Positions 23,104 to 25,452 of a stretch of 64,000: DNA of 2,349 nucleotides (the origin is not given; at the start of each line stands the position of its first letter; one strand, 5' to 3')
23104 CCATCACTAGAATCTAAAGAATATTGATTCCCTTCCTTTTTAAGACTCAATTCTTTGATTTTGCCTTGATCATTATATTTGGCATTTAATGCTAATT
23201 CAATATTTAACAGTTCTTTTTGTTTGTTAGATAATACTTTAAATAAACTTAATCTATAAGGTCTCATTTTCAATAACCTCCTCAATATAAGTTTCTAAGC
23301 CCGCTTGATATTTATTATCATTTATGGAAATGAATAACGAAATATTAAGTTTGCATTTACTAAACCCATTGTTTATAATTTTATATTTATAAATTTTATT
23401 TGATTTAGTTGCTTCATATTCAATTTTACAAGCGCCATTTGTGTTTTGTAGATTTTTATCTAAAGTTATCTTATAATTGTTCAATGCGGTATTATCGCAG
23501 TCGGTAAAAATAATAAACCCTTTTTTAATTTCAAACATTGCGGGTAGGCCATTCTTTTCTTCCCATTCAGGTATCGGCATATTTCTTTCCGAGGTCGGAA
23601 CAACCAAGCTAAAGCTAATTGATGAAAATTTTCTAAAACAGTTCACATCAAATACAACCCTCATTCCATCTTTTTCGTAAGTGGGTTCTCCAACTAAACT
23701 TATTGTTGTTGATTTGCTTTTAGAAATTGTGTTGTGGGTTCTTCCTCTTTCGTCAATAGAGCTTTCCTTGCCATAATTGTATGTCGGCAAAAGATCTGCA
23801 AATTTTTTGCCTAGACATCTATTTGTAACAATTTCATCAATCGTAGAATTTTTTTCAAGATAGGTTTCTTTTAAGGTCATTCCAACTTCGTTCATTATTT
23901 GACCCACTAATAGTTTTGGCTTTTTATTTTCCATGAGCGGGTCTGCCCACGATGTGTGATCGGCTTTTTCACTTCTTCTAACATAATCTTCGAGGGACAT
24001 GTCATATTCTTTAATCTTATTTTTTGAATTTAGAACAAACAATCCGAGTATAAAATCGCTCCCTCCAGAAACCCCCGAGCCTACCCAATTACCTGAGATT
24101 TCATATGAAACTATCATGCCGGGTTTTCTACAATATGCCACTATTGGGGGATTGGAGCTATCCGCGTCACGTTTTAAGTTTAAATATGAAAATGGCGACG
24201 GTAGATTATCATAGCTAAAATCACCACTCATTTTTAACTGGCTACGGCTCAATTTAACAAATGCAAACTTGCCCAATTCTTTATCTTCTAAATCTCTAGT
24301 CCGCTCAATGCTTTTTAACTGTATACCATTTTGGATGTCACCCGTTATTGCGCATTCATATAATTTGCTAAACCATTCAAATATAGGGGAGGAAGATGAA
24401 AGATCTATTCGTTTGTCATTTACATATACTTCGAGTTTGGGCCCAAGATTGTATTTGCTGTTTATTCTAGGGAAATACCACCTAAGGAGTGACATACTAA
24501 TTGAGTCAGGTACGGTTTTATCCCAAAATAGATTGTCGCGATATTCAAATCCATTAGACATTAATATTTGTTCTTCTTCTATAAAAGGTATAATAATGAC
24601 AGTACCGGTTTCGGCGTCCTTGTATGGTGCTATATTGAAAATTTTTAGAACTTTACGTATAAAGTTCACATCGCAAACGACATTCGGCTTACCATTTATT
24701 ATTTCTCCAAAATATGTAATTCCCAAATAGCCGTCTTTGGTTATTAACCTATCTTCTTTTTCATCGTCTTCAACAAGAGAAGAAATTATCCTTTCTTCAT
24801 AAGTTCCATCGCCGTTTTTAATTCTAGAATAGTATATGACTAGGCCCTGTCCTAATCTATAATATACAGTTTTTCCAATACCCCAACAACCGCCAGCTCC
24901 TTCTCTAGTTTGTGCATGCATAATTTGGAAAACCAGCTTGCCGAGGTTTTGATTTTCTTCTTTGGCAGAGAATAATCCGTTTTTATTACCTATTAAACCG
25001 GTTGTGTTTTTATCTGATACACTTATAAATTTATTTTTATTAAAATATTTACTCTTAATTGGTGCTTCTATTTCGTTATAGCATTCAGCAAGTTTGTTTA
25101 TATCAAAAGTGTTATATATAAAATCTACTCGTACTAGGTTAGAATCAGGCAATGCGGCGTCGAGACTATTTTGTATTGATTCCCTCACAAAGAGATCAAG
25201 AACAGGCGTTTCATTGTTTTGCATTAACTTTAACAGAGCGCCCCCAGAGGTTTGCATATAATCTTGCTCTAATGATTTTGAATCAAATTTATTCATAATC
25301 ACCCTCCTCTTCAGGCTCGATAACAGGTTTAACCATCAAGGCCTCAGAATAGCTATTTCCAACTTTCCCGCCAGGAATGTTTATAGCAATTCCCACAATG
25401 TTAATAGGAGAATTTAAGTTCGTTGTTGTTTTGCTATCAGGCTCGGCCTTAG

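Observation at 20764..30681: Eight-gene coupled operon (orphan, Dcm, Dcm, Z1 NTPase, GHKL/MORC-like ATPase, orphan, orphan, PD-(D/E)XK): candidate uncharacterised methylation-linked defence system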

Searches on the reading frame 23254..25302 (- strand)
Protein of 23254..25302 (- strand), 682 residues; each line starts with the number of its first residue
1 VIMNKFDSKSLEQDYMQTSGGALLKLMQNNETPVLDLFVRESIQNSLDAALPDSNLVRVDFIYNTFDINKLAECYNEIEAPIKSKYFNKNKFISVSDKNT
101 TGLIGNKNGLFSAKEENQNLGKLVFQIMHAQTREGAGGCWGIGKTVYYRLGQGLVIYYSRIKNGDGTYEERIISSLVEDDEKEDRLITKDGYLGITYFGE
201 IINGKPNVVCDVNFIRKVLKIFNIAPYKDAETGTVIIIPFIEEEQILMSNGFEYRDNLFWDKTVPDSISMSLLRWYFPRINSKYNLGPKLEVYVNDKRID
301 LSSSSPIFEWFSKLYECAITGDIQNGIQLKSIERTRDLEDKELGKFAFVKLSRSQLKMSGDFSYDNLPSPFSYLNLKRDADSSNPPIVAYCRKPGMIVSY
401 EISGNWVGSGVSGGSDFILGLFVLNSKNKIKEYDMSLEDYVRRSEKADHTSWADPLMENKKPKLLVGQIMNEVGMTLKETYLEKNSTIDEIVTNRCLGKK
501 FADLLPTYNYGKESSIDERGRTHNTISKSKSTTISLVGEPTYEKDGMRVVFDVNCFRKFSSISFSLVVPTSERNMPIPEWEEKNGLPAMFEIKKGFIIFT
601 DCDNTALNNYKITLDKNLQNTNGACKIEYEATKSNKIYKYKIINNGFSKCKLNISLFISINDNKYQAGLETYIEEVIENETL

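Call 4: search_protein_families(library=pfam, proteins=[window:23254-25302:-], max_evalue=0.1)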
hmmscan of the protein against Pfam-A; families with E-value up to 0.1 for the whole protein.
window:23254-25302:- (682 aa): 0 families

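Call 5: search_protein_families(library=padloc, proteins=[window:23254-25302:-], max_evalue=0.1)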
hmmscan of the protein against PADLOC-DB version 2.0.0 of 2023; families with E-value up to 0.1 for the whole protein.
window:23254-25302:- (682 aa): 1 family
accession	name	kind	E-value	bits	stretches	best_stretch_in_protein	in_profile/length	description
PDLC04582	PDC-M33A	-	2.3e-10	37.8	1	36-195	32-205/627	-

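Call 6: search_protein_families(library=ncbifam, proteins=[window:23254-25302:-], max_evalue=0.1)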
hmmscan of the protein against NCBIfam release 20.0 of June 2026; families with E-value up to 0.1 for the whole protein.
window:23254-25302:- (682 aa): 0 families

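Call 20: search_solved_structures(query=window:23254-25296:-, max_evalue=1, show_alignments=1)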
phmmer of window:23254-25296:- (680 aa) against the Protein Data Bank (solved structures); distinct sequences matched with E-value up to 1: 1.
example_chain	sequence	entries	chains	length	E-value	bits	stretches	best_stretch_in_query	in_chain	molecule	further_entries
1oi4_A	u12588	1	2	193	0.16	13.5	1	280-400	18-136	HYPOTHETICAL PROTEIN YHBO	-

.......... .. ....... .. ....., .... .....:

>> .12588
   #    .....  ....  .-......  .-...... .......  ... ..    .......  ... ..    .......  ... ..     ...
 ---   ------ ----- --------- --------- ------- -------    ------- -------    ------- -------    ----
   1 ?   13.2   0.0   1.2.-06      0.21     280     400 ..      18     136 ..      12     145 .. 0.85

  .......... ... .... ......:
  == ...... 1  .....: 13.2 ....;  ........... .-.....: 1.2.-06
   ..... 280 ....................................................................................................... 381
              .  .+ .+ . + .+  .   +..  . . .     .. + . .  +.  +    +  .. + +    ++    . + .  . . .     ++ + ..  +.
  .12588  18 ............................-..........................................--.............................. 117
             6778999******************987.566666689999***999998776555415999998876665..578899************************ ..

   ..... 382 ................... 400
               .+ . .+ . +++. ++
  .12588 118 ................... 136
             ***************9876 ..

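Call 27: find_homologous_proteins(query=window:23254-25296:-)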
Query window:23254-25296:- (680 aa): 924 proteins with E <= 0.001 among 8000 candidates; the best 120 are listed.
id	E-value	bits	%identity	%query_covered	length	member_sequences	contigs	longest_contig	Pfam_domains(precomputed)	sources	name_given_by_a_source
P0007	0.0e+0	1542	100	100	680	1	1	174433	-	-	-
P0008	0.0e+0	1248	79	100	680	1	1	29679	-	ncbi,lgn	-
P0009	0.0e+0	1228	78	100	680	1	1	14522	-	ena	-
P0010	0.0e+0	1043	66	100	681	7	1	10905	-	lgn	-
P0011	0.0e+0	1011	66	100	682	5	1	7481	-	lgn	-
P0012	6.7e-156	539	41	99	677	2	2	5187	-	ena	-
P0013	2.6e-155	537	42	99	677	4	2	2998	-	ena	-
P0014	6.2e-145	502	41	99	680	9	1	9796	-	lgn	-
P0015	2.7e-135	471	39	94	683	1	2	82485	-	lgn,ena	-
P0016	1.7e-129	451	37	98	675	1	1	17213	-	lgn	-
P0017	2.2e-126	441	38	99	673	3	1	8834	-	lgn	-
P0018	3.2e-126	441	37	98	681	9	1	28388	-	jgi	jgi:hypothetical protein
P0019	1.4e-125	438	41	84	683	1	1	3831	-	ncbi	-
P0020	1.9e-125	438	41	84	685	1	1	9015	-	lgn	-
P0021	2.1e-125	438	39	94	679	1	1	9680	-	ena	-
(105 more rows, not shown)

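Call 31: search_protein_families(library=pfam, alignment_id=A1, max_evalue=0.01)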
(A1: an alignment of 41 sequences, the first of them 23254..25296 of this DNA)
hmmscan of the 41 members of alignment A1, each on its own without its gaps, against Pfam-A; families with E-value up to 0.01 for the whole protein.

A. member 1, window:23254-25296:- (680 aa): 0 families

B. families by the number of members that match (of 41 scanned): 2 families
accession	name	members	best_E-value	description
PF22403.1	DUF6981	1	0.0057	Domain of unknown function (DUF6981)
PF18712.6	DUF5644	1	0.0072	Family of unknown function (DUF5644)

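Call 32: search_solved_structures(query=A1, max_evalue=10, show_alignments=3)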
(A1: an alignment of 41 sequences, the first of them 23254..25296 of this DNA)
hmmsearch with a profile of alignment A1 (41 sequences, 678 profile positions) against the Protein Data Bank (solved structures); distinct sequences matched with E-value up to 10: 0.

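Call 42: find_related_loci(query=A1, collection=genome_contigs, flank=10000)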
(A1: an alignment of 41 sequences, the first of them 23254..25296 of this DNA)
Query A1 (680 aa) in genome_contigs; peptide patterns used: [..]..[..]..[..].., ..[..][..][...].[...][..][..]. (x = any residue, [..] = any of these).
185 stretches matched a pattern; 135 encode a relative of the query (tblastn E <= 1e-3); the best 80 are kept; 80 distinct loci.
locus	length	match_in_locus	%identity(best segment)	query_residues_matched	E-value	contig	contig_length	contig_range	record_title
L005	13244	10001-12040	79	1-680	0e+0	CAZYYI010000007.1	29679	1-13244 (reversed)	MAG TPA_asm: uncultured Lachnospiraceae bacterium isolate SRP199465_co2_295 genome assembly, contig: NODE_3904_length_29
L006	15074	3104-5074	38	10-654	6e-112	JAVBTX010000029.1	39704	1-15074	MAG: Lachnospiraceae bacterium isolate EPI_MAG_00262 c_000012257801, whole genome shotgun sequence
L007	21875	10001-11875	39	10-613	5e-111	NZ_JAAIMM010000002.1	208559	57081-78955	Coprococcus comes strain MSK.16.63 NODE_2_length_208559_cov_182.973, whole genome shotgun sequence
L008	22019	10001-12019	37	10-662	1e-109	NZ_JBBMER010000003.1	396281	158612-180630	[Lactobacillus] rogosae strain CLA-AA-H255 CLAAAH255_contig_3_length_396281, whole genome shotgun sequence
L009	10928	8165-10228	35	10-663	1e-108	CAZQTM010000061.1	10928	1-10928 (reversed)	MAG TPA_asm: uncultured Lachnospiraceae bacterium isolate SRP192927_co4_429 genome assembly, contig: NODE_14503_length_1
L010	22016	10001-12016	37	10-659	5e-107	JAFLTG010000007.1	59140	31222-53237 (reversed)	MAG: Lachnospiraceae bacterium isolate HAN047 Seq7, whole genome shotgun sequence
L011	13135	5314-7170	38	10-606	1e-106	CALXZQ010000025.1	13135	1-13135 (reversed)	MAG: uncultured Clostridia bacterium isolate BRZ_CS__bin100 genome assembly, contig: BRZ_CS__NODE_5918_length_13135_cov_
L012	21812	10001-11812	38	10-591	8e-106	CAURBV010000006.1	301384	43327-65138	MAG TPA_asm: uncultured Paenibacillaceae bacterium isolate ERR9968876_bin.7_MetaWRAP_v1.3_MAG genome assembly, contig: E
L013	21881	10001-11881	38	10-615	4e-105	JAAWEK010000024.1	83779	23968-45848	MAG: Lachnospiraceae bacterium isolate ABMPRH_278_1 k141_1306694, whole genome shotgun sequence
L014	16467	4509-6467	36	10-640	8e-105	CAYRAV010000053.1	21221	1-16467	MAG TPA_asm: uncultured Lachnospiraceae bacterium isolate ERP125879_co2_176 genome assembly, contig: NODE_1361_length_21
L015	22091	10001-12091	37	1-679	3e-128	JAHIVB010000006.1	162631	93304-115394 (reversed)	MAG: Bacillota bacterium isolate MM_PC_MetaG.mb.5 MM_PC_MetaG.mb.5_k141_929203, whole genome shotgun sequence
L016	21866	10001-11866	37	14-614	5e-103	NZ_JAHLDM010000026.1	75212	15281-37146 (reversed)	Clostridium estertheticum strain CF002 contig00026, whole genome shotgun sequence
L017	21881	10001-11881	37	10-615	9e-103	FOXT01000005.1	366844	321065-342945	Lachnospiraceae bacterium XBB1006 genome assembly, contig: IE13DRAFT_scaffold00002.2, whole genome shotgun sequence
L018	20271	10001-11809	38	10-590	2e-101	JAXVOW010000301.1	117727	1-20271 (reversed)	MAG: bacterium isolate P029L1-24 NODE_34_length_117727_cov_13.756671, whole genome shotgun sequence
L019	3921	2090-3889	36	10-590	1e-101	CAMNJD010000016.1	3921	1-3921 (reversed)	MAG: uncultured Ruminococcus sp. isolate SRR873599_bin.12_metaWRAP_v1.3_MAG genome assembly, contig: ERZ1756080.339270,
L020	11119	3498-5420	35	14-634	2e-99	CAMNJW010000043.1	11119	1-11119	MAG: uncultured Methanobrevibacter sp. isolate SRR873597_bin.84_metaWRAP_v1.3_MAG genome assembly, contig: NODE.15947_le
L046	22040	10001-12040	34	14-665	1e-92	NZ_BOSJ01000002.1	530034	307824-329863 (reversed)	Paenibacillus sp. J45TS6 sequence002, whole genome shotgun sequence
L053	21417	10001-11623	38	5-551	1e-90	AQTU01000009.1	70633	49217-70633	Streptococcus mitis 13/39 contig00009, whole genome shotgun sequence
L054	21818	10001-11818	34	1-590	2e-90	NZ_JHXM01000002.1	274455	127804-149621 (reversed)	Xylanibacter brevis ATCC 19188 T433DRAFT_scaffold00002.2_C, whole genome shotgun sequence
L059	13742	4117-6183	32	10-668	7e-91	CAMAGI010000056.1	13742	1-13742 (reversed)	MAG: uncultured Lachnospiraceae bacterium isolate SRR5666654_bin.16_metaWRAP_v1.3_MAG genome assembly, contig: ERZ114488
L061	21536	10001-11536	36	14-514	9e-89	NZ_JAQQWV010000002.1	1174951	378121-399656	Guptibacillus sedimenti strain FJAT-53715 Scaffold2, whole genome shotgun sequence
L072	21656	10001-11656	35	5-549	6e-85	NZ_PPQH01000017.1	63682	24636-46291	Staphylococcus intermedius NCTC 11048 0e0703f8-94f4-4870-9a0b-098e61fd3cd2_c17, whole genome shotgun sequence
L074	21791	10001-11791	33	9-595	2e-84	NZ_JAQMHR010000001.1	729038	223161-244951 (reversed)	Trichococcus sp. K1Tr NODE_1_length_729038_cov_210.695747, whole genome shotgun sequence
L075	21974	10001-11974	31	5-663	5e-84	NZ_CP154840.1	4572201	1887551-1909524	Lysinibacillus sp. 3P01SB chromosome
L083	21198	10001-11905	31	5-643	9e-81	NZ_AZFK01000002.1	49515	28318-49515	Limosilactobacillus ingluviei DSM 15946 NODE_6, whole genome shotgun sequence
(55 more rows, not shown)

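Call 47: predict_structure(alignment_id=A1)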
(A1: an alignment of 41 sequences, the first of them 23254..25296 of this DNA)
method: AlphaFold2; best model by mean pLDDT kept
length: 680 residues; sequences in the alignment: 41
mean_pLDDT: 81.7   pTM: 0.67
mean pLDDT of the five models: 81.7, 81.0, 80.2, 79.4, 79.4
residues with pLDDT >= 90: 263; 70-90: 300; 50-70: 57; < 50: 60
segments of 3 or more residues with pLDDT < 50: 129-140, 359-362, 482-521, 677-680
pLDDT, mean of each block of 10 residues (from residue 1): 78 64 66 88 89 94 96 94 92 95 88 81 65 40 77 95 93 89 84 89 92 97 94 95 77 74 93 92 90 92 88 93 93 90 95 73 74 80 90 84 78 88 90 85 68 78 90 87 39 45 39 34 73 82 84 90 83 84 82 90 86 77 88 91 90 87 77 59
secondary structure, 60 per line:
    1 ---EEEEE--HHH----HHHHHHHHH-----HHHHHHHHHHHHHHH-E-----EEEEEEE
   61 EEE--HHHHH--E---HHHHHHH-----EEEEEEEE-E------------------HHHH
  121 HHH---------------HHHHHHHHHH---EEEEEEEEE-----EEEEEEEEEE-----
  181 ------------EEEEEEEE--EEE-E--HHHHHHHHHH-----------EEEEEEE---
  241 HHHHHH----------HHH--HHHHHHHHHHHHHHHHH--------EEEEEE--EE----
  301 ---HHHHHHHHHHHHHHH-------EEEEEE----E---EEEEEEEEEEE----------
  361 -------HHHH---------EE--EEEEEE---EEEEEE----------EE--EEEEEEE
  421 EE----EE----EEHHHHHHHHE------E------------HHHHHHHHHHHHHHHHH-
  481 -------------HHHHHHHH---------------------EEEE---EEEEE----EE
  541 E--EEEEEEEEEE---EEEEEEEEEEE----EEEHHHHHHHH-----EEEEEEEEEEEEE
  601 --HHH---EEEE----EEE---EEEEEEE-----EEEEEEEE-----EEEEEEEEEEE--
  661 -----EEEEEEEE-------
elements in order (helices of 4 or more, strands of 3 or more residues): E4-8 H18-26 H32-46 E54-63 H66-70 H77-83 E89-96 H117-123 H139-148 E152-160 E166-175 E193-200 E203-205 H210-219 E231-237 H241-246 H262-278 E287-292 H304-318 E326-331 E340-350 H368-371 E385-390 E394-399 E414-422 H435-442 H463-479 H494-501 E523-526 E530-534 E539-541 E544-553 E557-567 E572-574 H575-582 E588-600 E609-612 E617-619 E623-629 E635-642 E648-658 E666-673

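Call 52: fold_search(model_id=the predicted structure, library=pdb)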
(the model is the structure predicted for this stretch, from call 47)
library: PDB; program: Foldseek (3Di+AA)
matches with E <= 10: 1096; with E <= 0.001: 19
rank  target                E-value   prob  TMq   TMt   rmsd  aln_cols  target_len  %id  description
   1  8h77_A                3.4e-08  1.00  0.29  0.31  13.0       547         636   11  Hsp90-AhR-p23-XAP2 complex (released 2023-01-04)
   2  9o0g_D                3.8e-08  1.00  0.26  0.28  21.1       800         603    8  CryoEM structure of M. mazei topoisomerase VI(A-E342Q)-minicircle DNA complex in cleavage state (released 2026-02-25)
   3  9o8p_B                3.8e-08  1.00  0.26  0.29  20.9       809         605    8  CryoEM structure of M. mazei topoisomerase VI-minicircle DNA complex (released 2026-02-25)
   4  9o0g_B                5.1e-08  1.00  0.26  0.29  21.2       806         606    7  CryoEM structure of M. mazei topoisomerase VI(A-E342Q)-minicircle DNA complex in cleavage state (released 2026-02-25)
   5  8h77_B                9.3e-08  1.00  0.30  0.32  12.3       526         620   12  Hsp90-AhR-p23-XAP2 complex (released 2023-01-04)
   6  6mw7_B                1.9e-07  1.00  0.33  0.41  10.5       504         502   12  Crystal structure of ATPase module of SMCHD1 bound to ATP (released 2019-09-11)
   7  2q2e_B                1.9e-07  1.00  0.29  0.32  21.8       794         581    9  Crystal structure of the topoisomerase VI holoenzyme from Methanosarcina mazei (released 2007-07-10)
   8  6mw7_D                1.1e-06  1.00  0.36  0.46   8.7       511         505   12  Crystal structure of ATPase module of SMCHD1 bound to ATP (released 2019-09-11)
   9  2hkj                  3.3e-06  0.99  0.19  0.26  24.1       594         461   11  Topoisomerase VI-B bound to radicicol (released 2006-08-29)
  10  1z59                  4.6e-06  0.99  0.21  0.28  24.2       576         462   11  Topoisomerase VI-B, ADP-bound monomer form (released 2005-06-14)
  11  1mx0_A                6.0e-06  0.99  0.22  0.30  22.9       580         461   10  Structure of topoisomerase subunit (released 2003-01-07)
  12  1z5a_B                1.1e-05  0.99  0.23  0.31  23.2       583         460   11  Topoisomerase VI-B, ADP-bound dimer form (released 2005-06-14)
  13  1mx0_B                1.4e-05  0.97  0.20  0.27  23.1       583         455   11  Structure of topoisomerase subunit (released 2003-01-07)
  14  1mx0_C                1.9e-05  0.99  0.22  0.29  23.3       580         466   10  Structure of topoisomerase subunit (released 2003-01-07)
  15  1mx0_D                2.1e-05  0.98  0.21  0.29  22.9       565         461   11  Structure of topoisomerase subunit (released 2003-01-07)
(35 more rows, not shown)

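Call 73: search_protein_families(library=padloc, alignment_id=A1, max_evalue=0.001)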
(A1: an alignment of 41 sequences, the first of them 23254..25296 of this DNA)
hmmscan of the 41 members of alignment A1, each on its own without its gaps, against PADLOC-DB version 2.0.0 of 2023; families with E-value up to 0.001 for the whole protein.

A. member 1, window:23254-25296:- (680 aa): 1 family
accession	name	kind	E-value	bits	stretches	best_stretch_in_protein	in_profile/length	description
PDLC04582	PDC-M33A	-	2.3e-10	37.8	1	34-193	32-205/627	-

B. families by the number of members that match (of 41 scanned): 1 family
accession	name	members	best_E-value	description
PDLC04582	PDC-M33A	40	6.7e-15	-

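Call 88: search_dna_similar(query=window:23254-25296:-, collection=plasmids, mode=protein, max_rows=15)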
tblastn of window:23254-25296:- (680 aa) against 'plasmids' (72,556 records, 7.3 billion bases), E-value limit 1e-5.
No match.

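Call 89: search_dna_similar(query=window:23254-25296:-, collection=phages, mode=protein, max_rows=10)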
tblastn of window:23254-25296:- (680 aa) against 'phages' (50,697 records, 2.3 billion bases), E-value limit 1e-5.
No match.
